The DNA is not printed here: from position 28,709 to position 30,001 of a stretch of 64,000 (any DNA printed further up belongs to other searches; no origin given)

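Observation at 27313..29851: Co-directional DUF1883-TIR / DUF2971 / NTase-PD-(D/E)xK gene row: candidate undescribed defence system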

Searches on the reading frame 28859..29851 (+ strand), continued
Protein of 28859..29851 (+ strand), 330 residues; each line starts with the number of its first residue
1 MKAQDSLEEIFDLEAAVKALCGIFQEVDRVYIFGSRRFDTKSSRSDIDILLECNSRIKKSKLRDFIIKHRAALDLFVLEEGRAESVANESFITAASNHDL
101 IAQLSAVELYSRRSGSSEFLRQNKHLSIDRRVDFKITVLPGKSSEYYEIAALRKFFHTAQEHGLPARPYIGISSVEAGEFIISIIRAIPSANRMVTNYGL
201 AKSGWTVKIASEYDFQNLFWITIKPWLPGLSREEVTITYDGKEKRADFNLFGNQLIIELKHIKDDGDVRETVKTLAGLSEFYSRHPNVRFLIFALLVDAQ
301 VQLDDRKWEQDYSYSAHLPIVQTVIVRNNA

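Call 89: search_protein_families(library=padloc, proteins=[P0437, P0448, P0453, P0477, P0425, P0481, P0482, P0438, P0475, P0491], max_evalue=0.0001)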
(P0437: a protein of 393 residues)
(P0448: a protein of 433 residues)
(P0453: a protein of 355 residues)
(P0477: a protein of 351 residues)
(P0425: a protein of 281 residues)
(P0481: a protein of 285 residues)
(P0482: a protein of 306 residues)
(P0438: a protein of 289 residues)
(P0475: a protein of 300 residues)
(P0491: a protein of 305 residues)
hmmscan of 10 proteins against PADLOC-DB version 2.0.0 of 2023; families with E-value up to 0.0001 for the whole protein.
P0437 (393 aa): 5 families
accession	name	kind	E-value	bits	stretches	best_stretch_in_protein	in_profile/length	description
PDLC04906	PDC-S09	-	1.1e-07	30.1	1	11-62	17-68/98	-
PDLC04902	PDC-S09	-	8.2e-07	27.3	1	18-65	20-68/97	-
PDLC04904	PDC-S09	-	7.7e-06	24.1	1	18-65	24-71/104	-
PDLC04905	PDC-S09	-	1e-05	23.8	1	18-61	20-66/101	-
PDLC04903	PDC-S09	-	9.2e-05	20.7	0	18-87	25-91/108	-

P0448 (433 aa): 2 families
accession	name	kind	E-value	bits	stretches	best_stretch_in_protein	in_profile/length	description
PDLC04907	PDC-S09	-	8.5e-05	20.7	0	27-71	13-56/114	-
PDLC04906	PDC-S09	-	9.8e-05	20.7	0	32-70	15-52/98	-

P0453 (355 aa): 4 families
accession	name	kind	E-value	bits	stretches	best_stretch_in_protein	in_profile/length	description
PDLC04902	PDC-S09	-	1.4e-06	26.5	1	19-52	18-51/97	-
PDLC04906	PDC-S09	-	3.7e-06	25.2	1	8-51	11-53/98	-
PDLC04904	PDC-S09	-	2.3e-05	22.5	1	19-51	22-54/104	-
PDLC04907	PDC-S09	-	8e-05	20.7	0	8-50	14-55/114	-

P0477 (351 aa): 0 families

P0425 (281 aa): 2 families
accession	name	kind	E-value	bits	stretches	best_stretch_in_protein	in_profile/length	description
PDLC04905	PDC-S09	-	2.3e-05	22.6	1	21-98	18-91/101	-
PDLC04906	PDC-S09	-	5.4e-05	21.5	0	23-51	23-51/98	-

P0481 (285 aa): 3 families
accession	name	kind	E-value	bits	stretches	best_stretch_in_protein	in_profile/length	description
PDLC04906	PDC-S09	-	4.7e-06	24.9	1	18-54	17-52/98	-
PDLC04902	PDC-S09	-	2.2e-05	22.7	1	25-64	20-60/97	-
PDLC04905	PDC-S09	-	4.6e-05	21.7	0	24-64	19-59/101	-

P0482 (306 aa): 2 families
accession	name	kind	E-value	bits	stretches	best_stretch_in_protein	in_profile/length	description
PDLC04902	PDC-S09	-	1.1e-05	23.6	1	22-61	20-60/97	-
PDLC04906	PDC-S09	-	7.2e-05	21.1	0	15-62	17-64/98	-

P0438 (289 aa): 0 families

P0475 (300 aa): 9 families
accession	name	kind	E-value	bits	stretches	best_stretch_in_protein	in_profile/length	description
PDLC05007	PDC-S35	-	2e-77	258.6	1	148-298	126-273/278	-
PDLC05004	PDC-S35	-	3.1e-73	244.6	1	150-298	114-260/265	-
PDLC05005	PDC-S35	-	2e-68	229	1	150-298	113-258/264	-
PDLC05006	PDC-S35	-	2e-46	156.2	1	149-298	76-227/231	-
PDLC05003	PDC-S35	-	1.2e-43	147.5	1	147-299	81-237/245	-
PDLC00731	Effector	-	8.7e-10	36.1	1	205-286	207-283/306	TIR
PDLC00729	Effector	-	9e-10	36.5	1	209-285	60-129/310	TIR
PDLC00732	Effector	-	1.8e-06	25.1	1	208-280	206-275/301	TIR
PDLC02371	PycTIR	-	4.7e-05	20.9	1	231-280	220-264/288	-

P0491 (305 aa): 3 families
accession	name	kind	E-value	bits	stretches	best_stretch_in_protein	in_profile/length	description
PDLC04903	PDC-S09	-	1.1e-06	26.9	0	22-47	25-50/108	-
PDLC04906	PDC-S09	-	3.9e-05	21.9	0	3-48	4-49/98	-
PDLC04902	PDC-S09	-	5.3e-05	21.4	0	19-52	17-50/97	-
